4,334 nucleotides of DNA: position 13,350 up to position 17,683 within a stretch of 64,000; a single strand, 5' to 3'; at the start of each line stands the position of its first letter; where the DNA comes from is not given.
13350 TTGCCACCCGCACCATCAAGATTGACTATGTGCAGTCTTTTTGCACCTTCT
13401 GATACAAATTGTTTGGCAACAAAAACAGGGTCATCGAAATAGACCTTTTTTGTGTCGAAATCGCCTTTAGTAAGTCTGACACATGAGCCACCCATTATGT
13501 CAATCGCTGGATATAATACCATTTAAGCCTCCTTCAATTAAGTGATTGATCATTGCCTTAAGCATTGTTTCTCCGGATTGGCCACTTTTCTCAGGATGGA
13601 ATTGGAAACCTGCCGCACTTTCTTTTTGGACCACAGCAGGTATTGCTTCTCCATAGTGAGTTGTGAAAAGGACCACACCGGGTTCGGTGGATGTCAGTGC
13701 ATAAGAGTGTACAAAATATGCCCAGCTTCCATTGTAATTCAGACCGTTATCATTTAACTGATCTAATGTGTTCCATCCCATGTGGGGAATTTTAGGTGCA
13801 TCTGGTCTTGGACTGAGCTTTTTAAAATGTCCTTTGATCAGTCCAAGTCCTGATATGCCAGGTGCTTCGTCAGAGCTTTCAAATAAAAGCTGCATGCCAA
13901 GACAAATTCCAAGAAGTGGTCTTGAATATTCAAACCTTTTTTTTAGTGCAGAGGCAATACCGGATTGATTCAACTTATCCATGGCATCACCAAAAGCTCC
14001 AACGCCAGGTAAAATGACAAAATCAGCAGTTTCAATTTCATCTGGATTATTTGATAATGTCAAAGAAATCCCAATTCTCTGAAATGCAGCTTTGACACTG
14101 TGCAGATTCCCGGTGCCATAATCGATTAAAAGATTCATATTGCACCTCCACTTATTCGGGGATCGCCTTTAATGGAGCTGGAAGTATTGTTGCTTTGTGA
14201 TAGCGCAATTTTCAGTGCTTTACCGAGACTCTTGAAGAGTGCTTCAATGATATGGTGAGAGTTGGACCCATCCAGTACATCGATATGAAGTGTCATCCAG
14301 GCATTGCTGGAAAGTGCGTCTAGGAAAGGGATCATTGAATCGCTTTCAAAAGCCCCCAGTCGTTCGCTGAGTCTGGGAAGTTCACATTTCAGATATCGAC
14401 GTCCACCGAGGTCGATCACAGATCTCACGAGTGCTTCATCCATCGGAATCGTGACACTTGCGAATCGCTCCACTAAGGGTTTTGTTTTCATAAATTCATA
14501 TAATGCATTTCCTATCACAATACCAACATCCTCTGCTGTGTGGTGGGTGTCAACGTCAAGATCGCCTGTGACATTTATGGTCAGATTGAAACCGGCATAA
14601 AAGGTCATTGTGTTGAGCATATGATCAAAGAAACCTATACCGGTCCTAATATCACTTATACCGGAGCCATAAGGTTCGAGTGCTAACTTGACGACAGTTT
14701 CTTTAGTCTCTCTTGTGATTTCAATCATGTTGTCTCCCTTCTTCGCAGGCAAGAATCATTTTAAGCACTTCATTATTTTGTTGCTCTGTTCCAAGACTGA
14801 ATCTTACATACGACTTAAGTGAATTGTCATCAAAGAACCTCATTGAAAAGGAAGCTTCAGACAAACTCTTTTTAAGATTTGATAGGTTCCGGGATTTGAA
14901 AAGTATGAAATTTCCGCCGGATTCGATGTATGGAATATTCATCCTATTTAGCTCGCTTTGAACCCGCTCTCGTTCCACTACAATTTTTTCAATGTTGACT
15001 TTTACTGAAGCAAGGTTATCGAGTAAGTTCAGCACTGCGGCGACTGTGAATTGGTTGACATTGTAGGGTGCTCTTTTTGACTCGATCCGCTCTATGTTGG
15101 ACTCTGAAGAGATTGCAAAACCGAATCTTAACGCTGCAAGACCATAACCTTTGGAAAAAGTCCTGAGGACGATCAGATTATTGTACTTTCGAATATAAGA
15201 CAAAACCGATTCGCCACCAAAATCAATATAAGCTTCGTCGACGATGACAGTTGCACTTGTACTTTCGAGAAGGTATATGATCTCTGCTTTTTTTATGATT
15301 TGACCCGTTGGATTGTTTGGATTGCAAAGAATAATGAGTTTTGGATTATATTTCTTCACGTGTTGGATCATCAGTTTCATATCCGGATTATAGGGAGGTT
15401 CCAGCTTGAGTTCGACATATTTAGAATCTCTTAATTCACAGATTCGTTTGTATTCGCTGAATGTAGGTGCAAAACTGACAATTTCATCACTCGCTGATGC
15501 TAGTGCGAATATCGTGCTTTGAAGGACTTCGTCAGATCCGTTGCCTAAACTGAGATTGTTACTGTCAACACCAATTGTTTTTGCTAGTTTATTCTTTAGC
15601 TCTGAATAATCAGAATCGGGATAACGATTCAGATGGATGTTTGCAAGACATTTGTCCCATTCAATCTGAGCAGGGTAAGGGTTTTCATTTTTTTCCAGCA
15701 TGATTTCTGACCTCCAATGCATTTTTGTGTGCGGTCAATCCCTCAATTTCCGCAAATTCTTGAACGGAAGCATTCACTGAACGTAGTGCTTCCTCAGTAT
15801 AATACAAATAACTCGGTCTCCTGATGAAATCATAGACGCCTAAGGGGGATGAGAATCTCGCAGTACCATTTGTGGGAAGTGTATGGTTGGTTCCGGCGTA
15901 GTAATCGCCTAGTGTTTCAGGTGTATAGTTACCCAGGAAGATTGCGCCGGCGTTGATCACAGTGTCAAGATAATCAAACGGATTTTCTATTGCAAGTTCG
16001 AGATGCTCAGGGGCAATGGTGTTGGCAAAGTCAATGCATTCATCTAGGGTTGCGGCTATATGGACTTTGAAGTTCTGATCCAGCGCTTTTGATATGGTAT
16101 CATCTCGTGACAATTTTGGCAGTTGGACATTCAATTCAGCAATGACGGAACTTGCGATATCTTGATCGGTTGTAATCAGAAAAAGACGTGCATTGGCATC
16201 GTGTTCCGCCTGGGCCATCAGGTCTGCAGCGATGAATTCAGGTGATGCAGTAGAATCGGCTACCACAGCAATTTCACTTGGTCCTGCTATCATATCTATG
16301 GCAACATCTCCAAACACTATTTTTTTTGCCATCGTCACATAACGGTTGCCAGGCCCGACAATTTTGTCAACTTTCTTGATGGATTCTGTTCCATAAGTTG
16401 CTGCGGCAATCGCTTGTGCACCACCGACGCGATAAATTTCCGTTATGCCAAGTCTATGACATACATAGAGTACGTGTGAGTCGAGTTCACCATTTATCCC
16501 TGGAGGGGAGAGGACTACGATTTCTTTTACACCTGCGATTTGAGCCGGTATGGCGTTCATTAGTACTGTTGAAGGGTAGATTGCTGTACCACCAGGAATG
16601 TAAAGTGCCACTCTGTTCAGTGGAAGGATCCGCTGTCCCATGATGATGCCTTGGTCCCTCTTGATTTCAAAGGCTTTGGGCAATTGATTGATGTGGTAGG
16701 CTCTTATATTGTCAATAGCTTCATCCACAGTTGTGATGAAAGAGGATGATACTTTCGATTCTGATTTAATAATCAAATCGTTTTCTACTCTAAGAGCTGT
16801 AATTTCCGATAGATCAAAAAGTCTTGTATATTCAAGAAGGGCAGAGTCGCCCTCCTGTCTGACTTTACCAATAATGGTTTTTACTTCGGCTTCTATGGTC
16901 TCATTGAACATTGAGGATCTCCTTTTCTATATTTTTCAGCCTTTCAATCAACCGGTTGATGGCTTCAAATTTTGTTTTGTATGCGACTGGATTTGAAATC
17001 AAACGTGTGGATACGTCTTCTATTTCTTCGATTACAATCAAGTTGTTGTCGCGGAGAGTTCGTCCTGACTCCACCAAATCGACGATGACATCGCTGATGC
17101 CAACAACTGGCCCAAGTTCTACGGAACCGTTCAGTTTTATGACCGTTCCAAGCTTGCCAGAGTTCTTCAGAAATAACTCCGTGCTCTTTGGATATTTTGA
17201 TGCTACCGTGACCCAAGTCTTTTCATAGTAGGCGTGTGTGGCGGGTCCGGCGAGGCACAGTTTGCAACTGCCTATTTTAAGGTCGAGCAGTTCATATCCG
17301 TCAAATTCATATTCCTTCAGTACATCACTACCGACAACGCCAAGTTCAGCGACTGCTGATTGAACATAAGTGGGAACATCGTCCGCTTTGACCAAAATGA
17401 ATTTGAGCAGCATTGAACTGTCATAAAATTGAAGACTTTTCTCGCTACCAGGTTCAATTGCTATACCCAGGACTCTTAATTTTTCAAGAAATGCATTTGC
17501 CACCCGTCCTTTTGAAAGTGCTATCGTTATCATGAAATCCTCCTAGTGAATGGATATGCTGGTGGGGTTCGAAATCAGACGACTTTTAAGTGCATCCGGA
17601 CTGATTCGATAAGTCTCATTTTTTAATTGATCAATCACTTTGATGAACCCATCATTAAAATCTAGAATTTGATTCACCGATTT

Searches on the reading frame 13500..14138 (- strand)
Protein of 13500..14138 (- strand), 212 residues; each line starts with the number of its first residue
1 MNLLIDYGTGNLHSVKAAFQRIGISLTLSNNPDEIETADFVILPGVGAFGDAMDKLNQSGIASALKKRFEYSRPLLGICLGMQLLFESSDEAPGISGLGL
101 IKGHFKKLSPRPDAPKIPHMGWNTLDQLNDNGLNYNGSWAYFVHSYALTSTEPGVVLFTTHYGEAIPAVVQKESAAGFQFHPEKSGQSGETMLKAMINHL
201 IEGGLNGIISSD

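Call 7: search_protein_families(library=ncbifam, proteins=[window:13500-14138:-])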
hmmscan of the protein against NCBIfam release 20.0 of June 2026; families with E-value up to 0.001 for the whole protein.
window:13500-14138:- (212 aa): 13 families
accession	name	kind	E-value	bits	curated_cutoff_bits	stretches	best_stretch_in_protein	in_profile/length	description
TIGR01855.1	IMP_synth_hisH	equivalog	3e-64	216.5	105.4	1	4-197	3-196/198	imidazole glycerol phosphate synthase subunit HisH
NF010608.0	PRK14004.1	equivalog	2.1e-45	155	216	1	3-198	3-208/210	imidazole glycerol phosphate synthase subunit HisH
NF001989.1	PRK00784.1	equivalog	6e-10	38.4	273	1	21-93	270-342/480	cobyric acid synthase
NF006562.0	PRK09065.1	equivalog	3e-07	30.2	205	0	139-203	145-209/242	glutamine amidotransferase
TIGR00888.1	guaA_Nterm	equivalog_domain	3.3e-07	29.9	172.15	0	5-86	4-84/188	glutamine-hydrolyzing GMP synthase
NF001975.0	PRK00758.1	equivalog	4.6e-07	29.6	198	1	4-87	6-83/185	GMP synthase subunit A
TIGR01737.1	FGAM_synth_I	equivalog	1.9e-05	24.1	177.8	1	15-88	17-94/228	phosphoribosylformylglycinamidine synthase I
TIGR03800.1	PLP_synth_Pdx2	equivalog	2.6e-05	24.2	105.55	1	16-88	15-86/184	pyridoxal 5'-phosphate synthase glutaminase subunit PdxT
NF002957.0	PRK03619.1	equivalog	5.9e-05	22.5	212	1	28-88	32-95/222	phosphoribosylformylglycinamidine synthase subunit PurQ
NF005458.0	PRK07053.1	equivalog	6.6e-05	22.4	250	1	41-85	52-96/234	glutamine amidotransferase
NF000848.1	PRK00074.1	equivalog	8.1e-05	21.4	400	1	62-200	60-187/512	glutamine-hydrolyzing GMP synthase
NF004169.0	PRK05637.1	equivalog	0.00026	20.7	332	1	59-201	61-207/210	anthranilate synthase component II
NF005072.0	PRK06490.1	equivalog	0.00073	18.5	339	0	65-87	85-107/251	glutamine amidotransferase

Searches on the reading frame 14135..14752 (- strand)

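Call 7: search_protein_families(library=ncbifam, proteins=[window:14135-14752:-])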
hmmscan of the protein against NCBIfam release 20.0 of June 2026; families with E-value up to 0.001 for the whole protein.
window:14135-14752:- (205 aa): 13 families
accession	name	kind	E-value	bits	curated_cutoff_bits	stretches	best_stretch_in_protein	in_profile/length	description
NF002111.0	PRK00951.2-1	equivalog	1.1e-61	207.8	231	1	10-196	6-192/194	imidazoleglycerol-phosphate dehydratase HisB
NF002114.0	PRK00951.2-4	equivalog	2.8e-60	203.2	189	1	9-193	1-185/190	imidazoleglycerol-phosphate dehydratase HisB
NF002107.0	PRK00951.1-2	equivalog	1.8e-58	197.4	267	1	11-190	5-184/194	imidazoleglycerol-phosphate dehydratase HisB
NF002112.0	PRK00951.2-2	equivalog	5e-58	196.1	315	1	11-189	5-183/194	imidazoleglycerol-phosphate dehydratase HisB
NF002109.0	PRK00951.1-5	equivalog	2.8e-54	183.9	278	1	11-192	6-187/196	imidazoleglycerol-phosphate dehydratase HisB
NF002116.0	PRK00951.2-6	equivalog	1.4e-53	181.8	269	1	10-193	6-192/197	imidazoleglycerol-phosphate dehydratase HisB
NF002108.0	PRK00951.1-3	equivalog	6.8e-52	176.1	328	1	10-194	12-196/205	imidazoleglycerol-phosphate dehydratase HisB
NF002115.0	PRK00951.2-5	equivalog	1.5e-51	174.9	289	1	11-186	6-181/195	imidazoleglycerol-phosphate dehydratase HisB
NF003937.0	PRK05446.1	equivalog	1.3e-50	172.5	443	1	7-196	166-353/355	bifunctional histidinol-phosphatase/imidazoleglycerol-phosphate dehydratase HisB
NF002106.0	PRK00951.1-1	equivalog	6.8e-50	169.5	283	1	8-193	4-189/197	imidazoleglycerol-phosphate dehydratase HisB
NF002110.2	PRK00951.1-6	equivalog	1.7e-49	168.3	266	1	11-189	4-188/199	imidazoleglycerol-phosphate dehydratase HisB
NF002113.0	PRK00951.2-3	equivalog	3.7e-46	157.4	288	1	10-187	4-178/190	imidazoleglycerol-phosphate dehydratase HisB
NF010121.0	PRK13598.1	equivalog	6.2e-44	150.1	295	1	10-196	5-191/193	imidazoleglycerol-phosphate dehydratase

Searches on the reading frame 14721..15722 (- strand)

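Call 7: search_protein_families(library=ncbifam, proteins=[window:14721-15722:-])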
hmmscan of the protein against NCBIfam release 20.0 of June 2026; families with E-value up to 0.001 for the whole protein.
window:14721-15722:- (333 aa): 60 families (the best 25 are shown)
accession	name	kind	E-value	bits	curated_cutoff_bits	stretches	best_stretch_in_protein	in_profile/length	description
TIGR01141.1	hisC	equivalog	3.8e-83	279.2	276.55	1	6-323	22-346/349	histidinol-phosphate transaminase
NF002878.0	PRK03321.1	subfamily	2.2e-59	201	374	1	11-325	29-347/352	histidinol-phosphate transaminase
NF002877.0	PRK03317.1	equivalog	3.4e-59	200.5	409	1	7-325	34-365/374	histidinol-phosphate transaminase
TIGR01140.1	L_thr_O3P_dcar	equivalog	8.7e-57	192.7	290.55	1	28-321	39-328/331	threonine-phosphate decarboxylase CobD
NF003496.0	PRK05166.1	equivalog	7.1e-53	179.7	540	1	9-324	41-367/373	histidinol-phosphate transaminase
NF002726.0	PRK02610.1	equivalog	8e-49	166.5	391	1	26-323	50-365/374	histidinol-phosphate transaminase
NF006580.0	PRK09105.1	subfamily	1e-39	136.4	444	1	5-313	47-357/375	pyridoxal phosphate-dependent aminotransferase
NF006225.0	PRK08354.1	equivalog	3.2e-35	122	288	1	31-324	42-313/318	putative aminotransferase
NF051461.1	pyoverd_PtaA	equivalog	6.9e-35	120.4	500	1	5-270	35-295/359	pyoverdine biosynthesis transaminase PtaA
NF006014.0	PRK08153.1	equivalog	1.2e-31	109.9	510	1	31-278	62-311/370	pyridoxal phosphate-dependent aminotransferase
NF005915.1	PRK07908.1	equivalog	1.1e-29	103.8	360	1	30-320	40-328/332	Rv2231c family histidinol phosphate aminotransferase CobC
NF041364.1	GntC_guanitoxin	equivalog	6.5e-29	100.9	415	1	39-279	39-300/356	guanitoxin biosynthesis PLP-dependent (S)-gamma-hydroxy-L-arginine cyclodehydratase GntC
NF041091.1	asp_aminotase_Arch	equivalog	1.1e-23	83.8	550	1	46-300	73-337/376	aspartate aminotransferase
NF053748.1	bifunc_CobBC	exception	1.2e-22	80.1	950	1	30-297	508-768/797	bifunctional hydrogenobyrinic acid a,c-diamide synthase/histidinol phosphate aminotransferase CobBC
NF005021.0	PRK06425.1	equivalog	8.9e-22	77.6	353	1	31-323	34-327/335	histidinol-phosphate aminotransferase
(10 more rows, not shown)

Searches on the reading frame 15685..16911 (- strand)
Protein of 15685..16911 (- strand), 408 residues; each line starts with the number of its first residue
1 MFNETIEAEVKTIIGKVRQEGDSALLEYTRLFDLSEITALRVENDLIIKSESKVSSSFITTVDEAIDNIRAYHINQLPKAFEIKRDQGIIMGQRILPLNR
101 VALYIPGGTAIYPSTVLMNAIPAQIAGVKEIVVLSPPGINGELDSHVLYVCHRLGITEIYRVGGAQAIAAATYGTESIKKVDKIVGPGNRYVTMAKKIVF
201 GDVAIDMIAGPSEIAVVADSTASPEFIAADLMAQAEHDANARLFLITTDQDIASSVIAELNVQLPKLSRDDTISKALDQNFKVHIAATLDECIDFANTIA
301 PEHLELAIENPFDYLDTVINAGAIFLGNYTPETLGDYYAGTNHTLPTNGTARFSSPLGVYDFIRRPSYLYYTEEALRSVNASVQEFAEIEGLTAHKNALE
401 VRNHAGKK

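Call 7: search_protein_families(library=ncbifam, proteins=[window:15685-16911:-])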
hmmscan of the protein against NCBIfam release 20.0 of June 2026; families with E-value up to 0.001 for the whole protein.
window:15685-16911:- (408 aa): 2 families
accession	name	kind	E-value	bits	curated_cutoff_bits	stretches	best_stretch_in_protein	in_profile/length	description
TIGR00069.1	hisD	equivalog_domain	1.2e-159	531.8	243.8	1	10-402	1-393/393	histidinol dehydrogenase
NF010343.0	PRK13770.1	equivalog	5.7e-113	377.8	647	1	3-403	18-415/416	histidinol dehydrogenase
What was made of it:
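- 11425..18760 (-): Regulated operon hisZ-hisG-hisD-hisC-hisB-hisH-hisA-hisF-hisIE. NCBIfam assignments from call 7.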

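Call 24: find_related_loci(query=window:15685-16911:-, collection=genome_contigs, flank=4000)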
Query window:15685-16911:- (408 aa) in genome_contigs; peptide patterns used: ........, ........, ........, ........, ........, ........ (x = any residue, [..] = any of these).
132 stretches matched a pattern; 69 encode a relative of the query (tblastn E <= 1e-3); 69 distinct loci.
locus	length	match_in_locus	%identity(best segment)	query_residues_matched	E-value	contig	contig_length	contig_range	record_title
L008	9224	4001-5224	94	1-408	0e+0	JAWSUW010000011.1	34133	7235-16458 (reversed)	MAG: Bacillota bacterium isolate B4G8H2-05 NODE_11_length_34133_cov_3.278071, whole genome shotgun sequence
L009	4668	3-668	94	187-408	4e-140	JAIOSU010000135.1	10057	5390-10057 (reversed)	MAG: Clostridiales bacterium isolate SMBSF52 bin_38_k127_732030, whole genome shotgun sequence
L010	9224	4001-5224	79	1-408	0e+0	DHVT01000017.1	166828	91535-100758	MAG TPA_asm: Firmicutes bacterium UBA5201 UBA5201_contig_1970, whole genome shotgun sequence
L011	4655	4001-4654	94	1-218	3e-131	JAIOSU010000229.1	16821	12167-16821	MAG: Clostridiales bacterium isolate SMBSF52 bin_38_k127_529752, whole genome shotgun sequence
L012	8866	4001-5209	50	3-403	7e-130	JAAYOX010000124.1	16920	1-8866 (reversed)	MAG: Clostridia bacterium isolate AS22ysBPME_114 55833_AS22, whole genome shotgun sequence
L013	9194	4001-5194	49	6-402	4e-120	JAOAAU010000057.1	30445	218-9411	MAG: Clostridia bacterium isolate SKW158 k141_1351673, whole genome shotgun sequence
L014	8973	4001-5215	44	3-402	5e-109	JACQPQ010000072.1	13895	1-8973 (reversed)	MAG: Gammaproteobacteria bacterium isolate NC_groundwater_1311_Ag_S-0.2um_44_58 S_p2_S4_coassembly_k141_3950346, whole g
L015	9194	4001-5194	46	6-402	5e-108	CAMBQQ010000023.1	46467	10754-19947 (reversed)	MAG: Rhizobium sp. Q54 isolate MiH-14oct19-73 genome assembly, contig: MiH-14oct19-C1258, whole genome shotgun sequence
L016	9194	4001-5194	47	6-402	4e-108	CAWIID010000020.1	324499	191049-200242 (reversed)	MAG: uncultured Alphaproteobacteria bacterium isolate MFD05502.bin.1.148 genome assembly, contig: contig_9174, whole gen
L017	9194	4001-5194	46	6-402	3e-107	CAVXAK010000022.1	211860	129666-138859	MAG: uncultured Alphaproteobacteria bacterium isolate MFD05377.bin.1.15 genome assembly, contig: contig_94750, whole gen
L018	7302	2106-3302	46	1-402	6e-107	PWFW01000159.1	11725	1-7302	MAG: Halanaerobiaceae bacterium isolate T1Sed10_23 T1-Sed10-C5964, whole genome shotgun sequence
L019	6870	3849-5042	46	6-402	6e-107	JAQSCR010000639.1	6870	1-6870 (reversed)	MAG: Pseudolabrys sp. isolate U-2020 MAG004 NODE_888_length_6870_cov_4.498313, whole genome shotgun sequence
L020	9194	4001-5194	46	6-402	1e-106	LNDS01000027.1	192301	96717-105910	MAG: Rhizobiales bacterium Ga0077525 Ga0077525_123.1, whole genome shotgun sequence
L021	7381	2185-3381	45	1-402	3e-106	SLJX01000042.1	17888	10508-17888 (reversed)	MAG: Halanaerobiaceae bacterium isolate CSSed165cm_254 CSSed16-5cm-8304, whole genome shotgun sequence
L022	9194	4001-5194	46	6-402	5e-106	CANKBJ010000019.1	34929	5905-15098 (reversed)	MAG: Bradyrhizobiaceae bacterium isolate RH-26jul17-149 genome assembly, contig: RH-26jul17-C2964, whole genome shotgun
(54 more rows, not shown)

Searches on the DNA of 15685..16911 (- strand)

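Call 34: search_rna_families(sources=[L008, L010, L012, L013, L068, L018, L021, L069, L071, L055], threshold=gathering)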
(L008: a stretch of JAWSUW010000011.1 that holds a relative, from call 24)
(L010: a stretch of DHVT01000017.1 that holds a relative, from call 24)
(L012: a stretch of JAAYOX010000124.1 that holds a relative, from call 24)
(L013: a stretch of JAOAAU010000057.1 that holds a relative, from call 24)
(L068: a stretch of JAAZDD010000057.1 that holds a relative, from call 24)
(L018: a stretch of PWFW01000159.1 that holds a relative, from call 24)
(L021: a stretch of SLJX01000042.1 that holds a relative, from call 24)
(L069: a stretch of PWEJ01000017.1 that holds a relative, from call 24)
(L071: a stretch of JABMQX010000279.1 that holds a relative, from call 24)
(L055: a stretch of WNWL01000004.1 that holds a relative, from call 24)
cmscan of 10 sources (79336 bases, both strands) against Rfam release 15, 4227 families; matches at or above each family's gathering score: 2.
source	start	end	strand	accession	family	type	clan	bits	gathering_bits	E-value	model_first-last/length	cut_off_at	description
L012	1445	1569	-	RF00162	SAM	Cis-reg; riboswitch;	CL00012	89.6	44.4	6.7e-20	1-108/108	no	SAM riboswitch aptamer (S box leader)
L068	1426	1549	-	RF00162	SAM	Cis-reg; riboswitch;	CL00012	83.9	44.4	2.9e-18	1-108/108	no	SAM riboswitch aptamer (S box leader)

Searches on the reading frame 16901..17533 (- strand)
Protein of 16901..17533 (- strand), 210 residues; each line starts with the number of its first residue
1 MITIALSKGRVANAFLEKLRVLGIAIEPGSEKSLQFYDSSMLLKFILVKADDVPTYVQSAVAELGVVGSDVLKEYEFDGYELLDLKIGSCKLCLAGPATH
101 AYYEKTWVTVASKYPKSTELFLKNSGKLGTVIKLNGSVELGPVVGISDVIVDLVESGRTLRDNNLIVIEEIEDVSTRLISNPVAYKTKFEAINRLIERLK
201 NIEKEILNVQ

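Call 7: search_protein_families(library=ncbifam, proteins=[window:16901-17533:-])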
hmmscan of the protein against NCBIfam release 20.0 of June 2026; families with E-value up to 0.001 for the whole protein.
window:16901-17533:- (210 aa): 1 family
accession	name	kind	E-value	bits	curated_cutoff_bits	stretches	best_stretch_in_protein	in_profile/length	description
TIGR00070.1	hisG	equivalog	5e-48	163.4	75.75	1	2-179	1-182/183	ATP phosphoribosyltransferase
